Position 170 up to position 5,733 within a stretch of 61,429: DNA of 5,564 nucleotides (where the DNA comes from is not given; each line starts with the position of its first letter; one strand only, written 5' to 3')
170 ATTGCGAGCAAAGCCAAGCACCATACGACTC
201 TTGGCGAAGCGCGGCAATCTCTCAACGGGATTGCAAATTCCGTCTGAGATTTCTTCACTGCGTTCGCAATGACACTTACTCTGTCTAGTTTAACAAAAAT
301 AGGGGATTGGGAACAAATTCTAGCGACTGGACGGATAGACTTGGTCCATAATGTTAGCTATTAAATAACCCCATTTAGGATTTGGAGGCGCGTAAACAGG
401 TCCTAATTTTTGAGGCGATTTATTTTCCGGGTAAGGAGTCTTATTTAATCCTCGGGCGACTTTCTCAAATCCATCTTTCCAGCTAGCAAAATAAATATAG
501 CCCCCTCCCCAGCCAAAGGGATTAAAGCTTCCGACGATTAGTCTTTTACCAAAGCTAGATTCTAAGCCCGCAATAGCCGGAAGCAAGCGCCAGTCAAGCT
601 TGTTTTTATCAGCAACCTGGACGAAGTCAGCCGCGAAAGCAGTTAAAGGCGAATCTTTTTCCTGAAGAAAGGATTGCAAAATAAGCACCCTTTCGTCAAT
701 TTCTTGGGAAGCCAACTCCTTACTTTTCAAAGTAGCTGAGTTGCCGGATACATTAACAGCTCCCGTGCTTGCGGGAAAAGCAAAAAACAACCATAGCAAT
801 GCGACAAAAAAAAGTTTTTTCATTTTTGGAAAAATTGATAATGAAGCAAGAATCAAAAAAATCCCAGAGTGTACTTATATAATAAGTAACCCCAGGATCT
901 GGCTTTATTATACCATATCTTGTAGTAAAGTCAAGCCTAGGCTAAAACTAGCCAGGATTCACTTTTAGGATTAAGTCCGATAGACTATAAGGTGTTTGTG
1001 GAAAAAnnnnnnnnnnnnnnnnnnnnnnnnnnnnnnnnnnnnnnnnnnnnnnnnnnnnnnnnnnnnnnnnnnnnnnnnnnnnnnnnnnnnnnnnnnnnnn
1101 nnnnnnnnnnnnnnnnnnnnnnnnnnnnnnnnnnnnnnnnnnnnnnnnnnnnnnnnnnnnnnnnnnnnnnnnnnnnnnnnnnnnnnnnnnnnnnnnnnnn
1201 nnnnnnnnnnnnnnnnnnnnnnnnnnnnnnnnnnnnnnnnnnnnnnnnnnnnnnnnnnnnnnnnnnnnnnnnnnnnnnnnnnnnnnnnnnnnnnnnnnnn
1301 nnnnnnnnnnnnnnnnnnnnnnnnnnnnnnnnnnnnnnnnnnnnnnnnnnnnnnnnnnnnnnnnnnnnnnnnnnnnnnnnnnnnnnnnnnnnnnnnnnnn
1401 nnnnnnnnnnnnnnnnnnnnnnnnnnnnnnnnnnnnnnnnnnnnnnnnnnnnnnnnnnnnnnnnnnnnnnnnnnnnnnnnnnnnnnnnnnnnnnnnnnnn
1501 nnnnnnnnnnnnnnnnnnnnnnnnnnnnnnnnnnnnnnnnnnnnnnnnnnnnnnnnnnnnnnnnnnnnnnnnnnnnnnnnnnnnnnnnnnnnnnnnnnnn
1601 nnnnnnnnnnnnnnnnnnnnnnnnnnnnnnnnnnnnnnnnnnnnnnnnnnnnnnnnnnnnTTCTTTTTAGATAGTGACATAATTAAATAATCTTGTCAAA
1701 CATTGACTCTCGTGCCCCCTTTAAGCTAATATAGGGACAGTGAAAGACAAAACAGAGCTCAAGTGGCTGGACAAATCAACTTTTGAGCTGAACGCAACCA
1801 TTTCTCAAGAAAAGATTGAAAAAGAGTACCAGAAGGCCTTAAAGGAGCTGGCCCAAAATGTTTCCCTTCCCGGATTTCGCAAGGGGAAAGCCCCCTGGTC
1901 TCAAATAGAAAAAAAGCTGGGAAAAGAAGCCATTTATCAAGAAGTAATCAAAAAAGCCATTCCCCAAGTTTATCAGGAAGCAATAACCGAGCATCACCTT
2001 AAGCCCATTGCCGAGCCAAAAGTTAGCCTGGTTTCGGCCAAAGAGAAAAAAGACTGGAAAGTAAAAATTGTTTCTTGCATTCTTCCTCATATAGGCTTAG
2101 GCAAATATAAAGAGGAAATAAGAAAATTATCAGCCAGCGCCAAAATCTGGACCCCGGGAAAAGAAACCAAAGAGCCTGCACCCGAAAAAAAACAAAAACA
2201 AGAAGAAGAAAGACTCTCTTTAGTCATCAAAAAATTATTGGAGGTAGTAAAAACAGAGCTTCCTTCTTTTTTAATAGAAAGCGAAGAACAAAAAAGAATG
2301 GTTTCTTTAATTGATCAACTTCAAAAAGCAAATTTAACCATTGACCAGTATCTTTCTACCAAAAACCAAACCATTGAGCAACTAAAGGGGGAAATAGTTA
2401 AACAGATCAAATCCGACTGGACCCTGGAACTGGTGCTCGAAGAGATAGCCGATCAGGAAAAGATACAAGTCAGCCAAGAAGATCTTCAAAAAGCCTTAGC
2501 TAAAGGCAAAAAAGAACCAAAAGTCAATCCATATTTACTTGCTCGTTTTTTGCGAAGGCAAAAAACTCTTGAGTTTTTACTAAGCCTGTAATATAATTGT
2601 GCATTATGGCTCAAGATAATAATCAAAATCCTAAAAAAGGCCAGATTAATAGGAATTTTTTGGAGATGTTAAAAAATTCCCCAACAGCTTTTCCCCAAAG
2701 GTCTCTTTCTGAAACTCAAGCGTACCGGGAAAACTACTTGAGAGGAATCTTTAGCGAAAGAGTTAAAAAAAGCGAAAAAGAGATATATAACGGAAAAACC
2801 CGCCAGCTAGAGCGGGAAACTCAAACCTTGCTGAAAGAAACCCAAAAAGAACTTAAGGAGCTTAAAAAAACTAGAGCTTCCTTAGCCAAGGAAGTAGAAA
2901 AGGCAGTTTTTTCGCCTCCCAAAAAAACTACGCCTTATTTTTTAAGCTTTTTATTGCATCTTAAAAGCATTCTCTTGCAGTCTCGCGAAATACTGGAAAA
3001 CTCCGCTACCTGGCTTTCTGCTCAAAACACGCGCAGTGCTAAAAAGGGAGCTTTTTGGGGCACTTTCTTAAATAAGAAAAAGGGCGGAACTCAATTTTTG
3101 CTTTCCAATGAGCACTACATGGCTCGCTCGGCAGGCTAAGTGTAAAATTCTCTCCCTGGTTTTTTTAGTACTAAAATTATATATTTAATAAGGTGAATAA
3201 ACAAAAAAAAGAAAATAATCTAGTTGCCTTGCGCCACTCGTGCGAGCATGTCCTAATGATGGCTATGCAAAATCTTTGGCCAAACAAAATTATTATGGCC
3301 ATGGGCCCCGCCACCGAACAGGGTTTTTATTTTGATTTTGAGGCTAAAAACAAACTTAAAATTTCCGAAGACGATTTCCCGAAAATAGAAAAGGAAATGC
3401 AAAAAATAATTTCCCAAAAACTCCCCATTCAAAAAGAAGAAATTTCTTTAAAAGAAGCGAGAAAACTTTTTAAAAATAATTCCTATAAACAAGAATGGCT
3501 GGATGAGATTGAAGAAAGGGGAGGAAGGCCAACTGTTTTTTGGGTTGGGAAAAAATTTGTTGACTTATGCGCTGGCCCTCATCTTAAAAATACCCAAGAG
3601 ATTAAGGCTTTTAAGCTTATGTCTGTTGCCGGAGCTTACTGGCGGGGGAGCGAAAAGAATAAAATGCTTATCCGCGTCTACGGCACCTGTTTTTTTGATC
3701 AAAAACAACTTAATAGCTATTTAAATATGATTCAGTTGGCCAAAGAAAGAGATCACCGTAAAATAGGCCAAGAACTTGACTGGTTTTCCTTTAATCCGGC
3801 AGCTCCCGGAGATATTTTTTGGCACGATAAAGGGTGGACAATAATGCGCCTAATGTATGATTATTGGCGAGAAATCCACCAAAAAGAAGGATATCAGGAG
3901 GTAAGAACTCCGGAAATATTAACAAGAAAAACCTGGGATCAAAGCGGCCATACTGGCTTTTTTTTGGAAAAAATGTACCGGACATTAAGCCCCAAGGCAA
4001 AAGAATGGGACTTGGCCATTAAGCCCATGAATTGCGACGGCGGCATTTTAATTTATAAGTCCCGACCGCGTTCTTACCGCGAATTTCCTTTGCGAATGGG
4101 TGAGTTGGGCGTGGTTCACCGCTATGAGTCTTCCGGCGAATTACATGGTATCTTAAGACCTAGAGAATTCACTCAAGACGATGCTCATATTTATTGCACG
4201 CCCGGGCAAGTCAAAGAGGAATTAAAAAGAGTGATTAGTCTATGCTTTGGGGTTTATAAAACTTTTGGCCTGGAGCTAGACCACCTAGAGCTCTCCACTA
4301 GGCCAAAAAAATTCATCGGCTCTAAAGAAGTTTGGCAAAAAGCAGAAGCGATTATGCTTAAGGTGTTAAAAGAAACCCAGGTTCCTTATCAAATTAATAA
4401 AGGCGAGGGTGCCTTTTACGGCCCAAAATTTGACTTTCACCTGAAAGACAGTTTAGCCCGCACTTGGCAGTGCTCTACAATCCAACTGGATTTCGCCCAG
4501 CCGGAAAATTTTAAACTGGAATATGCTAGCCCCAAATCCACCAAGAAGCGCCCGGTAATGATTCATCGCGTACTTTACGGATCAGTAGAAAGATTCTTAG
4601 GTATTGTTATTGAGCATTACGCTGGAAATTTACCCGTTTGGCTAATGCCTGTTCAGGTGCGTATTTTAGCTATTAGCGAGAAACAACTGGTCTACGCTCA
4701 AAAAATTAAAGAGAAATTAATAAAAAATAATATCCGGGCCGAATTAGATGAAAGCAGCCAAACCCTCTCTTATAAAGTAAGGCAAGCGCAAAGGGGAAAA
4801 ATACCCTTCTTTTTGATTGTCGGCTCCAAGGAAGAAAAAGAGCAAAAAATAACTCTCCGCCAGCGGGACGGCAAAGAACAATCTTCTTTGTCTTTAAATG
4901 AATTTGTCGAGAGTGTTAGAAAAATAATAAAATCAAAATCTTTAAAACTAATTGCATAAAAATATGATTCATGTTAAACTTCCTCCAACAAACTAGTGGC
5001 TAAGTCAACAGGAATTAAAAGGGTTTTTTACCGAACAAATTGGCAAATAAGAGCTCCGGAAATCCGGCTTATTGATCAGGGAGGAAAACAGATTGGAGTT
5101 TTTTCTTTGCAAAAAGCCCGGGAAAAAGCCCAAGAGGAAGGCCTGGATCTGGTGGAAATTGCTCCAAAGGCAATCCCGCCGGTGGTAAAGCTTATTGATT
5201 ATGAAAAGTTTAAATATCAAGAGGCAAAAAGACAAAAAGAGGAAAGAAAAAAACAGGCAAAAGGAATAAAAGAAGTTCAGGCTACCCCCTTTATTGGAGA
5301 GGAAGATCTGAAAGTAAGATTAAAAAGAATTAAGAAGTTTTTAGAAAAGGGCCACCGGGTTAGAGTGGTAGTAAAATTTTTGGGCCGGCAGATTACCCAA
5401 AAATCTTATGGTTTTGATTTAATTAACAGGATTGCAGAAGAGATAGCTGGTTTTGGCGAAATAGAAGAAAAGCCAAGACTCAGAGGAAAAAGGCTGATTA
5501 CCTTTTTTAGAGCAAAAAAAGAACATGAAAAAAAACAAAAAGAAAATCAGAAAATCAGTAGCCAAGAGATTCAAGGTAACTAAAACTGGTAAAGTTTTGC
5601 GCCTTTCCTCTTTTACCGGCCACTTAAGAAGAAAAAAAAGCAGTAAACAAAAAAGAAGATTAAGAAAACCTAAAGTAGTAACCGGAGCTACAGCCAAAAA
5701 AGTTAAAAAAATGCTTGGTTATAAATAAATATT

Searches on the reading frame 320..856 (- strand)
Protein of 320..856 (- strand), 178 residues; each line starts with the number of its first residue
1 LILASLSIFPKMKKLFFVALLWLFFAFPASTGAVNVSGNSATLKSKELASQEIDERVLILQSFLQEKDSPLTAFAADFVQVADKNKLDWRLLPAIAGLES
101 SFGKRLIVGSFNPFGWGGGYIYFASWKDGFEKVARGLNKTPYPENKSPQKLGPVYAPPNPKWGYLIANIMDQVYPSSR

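Call 91: search_protein_families(library=pfam, proteins=[window:320-856:-], max_evalue=0.0001)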
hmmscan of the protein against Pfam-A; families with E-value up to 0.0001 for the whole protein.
window:320-856:- (178 aa): 1 family
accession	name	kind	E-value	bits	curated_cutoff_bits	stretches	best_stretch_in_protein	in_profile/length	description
PF01832.25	Glucosaminidase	-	7.1e-05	23.9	30.2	0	76-173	2-121/123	Mannosyl-glycoprotein endo-beta-N-acetylglucosaminidase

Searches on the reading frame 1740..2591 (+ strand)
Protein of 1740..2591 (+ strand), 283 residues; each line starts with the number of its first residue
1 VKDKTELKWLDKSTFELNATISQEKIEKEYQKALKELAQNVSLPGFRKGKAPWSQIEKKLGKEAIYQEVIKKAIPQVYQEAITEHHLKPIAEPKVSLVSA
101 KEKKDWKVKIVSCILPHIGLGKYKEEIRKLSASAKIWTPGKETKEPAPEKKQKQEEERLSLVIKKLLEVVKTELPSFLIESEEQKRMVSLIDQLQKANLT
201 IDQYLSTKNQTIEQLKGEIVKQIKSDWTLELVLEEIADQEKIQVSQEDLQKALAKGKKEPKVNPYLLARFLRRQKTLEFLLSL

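Call 91: search_protein_families(library=pfam, proteins=[window:1740-2591:+], max_evalue=0.0001)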
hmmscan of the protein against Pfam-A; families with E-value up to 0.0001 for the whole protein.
window:1740-2591:+ (283 aa): 2 families
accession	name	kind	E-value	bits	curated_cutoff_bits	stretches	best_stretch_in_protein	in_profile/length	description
PF05697.18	Trigger_N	-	6.3e-31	108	22.2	1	7-125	5-122/144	Bacterial trigger factor protein (TF)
PF05698.19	Trigger_C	-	5e-18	66.1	22.7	1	149-278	16-145/162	Bacterial trigger factor protein (TF) C-terminus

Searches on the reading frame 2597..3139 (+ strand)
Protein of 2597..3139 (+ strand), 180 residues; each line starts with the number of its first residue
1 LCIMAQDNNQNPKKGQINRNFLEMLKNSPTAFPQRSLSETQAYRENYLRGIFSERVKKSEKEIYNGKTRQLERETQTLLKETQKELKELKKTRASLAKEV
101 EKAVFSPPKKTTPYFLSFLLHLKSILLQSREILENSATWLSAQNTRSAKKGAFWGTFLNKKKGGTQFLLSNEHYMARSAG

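Call 91: search_protein_families(library=pfam, proteins=[window:2597-3139:+], max_evalue=0.0001)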
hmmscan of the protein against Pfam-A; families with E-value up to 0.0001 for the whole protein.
window:2597-3139:+ (180 aa): 1 family
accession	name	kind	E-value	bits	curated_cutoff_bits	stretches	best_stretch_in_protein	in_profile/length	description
PF18904.5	DUF5660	-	6.7e-27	94.3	24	1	72-180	3-109/109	Domain of unknown function (DUF5660)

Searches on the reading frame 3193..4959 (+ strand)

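Call 91: search_protein_families(library=pfam, proteins=[window:3193-4959:+], max_evalue=0.0001)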
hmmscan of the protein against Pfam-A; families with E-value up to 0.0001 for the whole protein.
window:3193-4959:+ (588 aa): 3 families
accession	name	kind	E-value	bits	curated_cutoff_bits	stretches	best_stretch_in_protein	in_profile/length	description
PF00587.30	tRNA-synt_2b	-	4.3e-42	144.6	29.3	1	271-476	8-179/179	tRNA synthetase class II core domain (G, H, P, S and T)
PF03129.25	HGTP_anticodon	-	3.8e-22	78.7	21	1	488-577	1-93/94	Anticodon binding domain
PF07973.19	tRNA_SAD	-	1.8e-14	53.9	24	1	119-163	7-44/44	Threonyl and Alanyl tRNA synthetase second additional domain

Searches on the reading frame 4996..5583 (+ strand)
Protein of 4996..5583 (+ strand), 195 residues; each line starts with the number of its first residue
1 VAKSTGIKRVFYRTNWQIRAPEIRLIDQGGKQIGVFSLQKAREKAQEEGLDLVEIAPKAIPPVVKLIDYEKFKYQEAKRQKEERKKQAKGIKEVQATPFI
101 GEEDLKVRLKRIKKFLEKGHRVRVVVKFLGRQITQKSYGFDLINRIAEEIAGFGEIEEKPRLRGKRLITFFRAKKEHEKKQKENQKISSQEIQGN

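Call 91: search_protein_families(library=pfam, proteins=[window:4996-5583:+], max_evalue=0.0001)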
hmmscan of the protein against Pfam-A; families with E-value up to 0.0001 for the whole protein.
window:4996-5583:+ (195 aa): 2 families
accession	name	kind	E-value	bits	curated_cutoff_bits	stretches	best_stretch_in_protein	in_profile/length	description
PF05198.21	IF3_N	-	4.1e-28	97.8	26.9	1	15-82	2-69/70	Translation initiation factor IF-3, N-terminal domain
PF00707.27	IF3_C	-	8e-23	80.6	34.8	1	91-172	3-84/86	Translation initiation factor IF-3, C-terminal domain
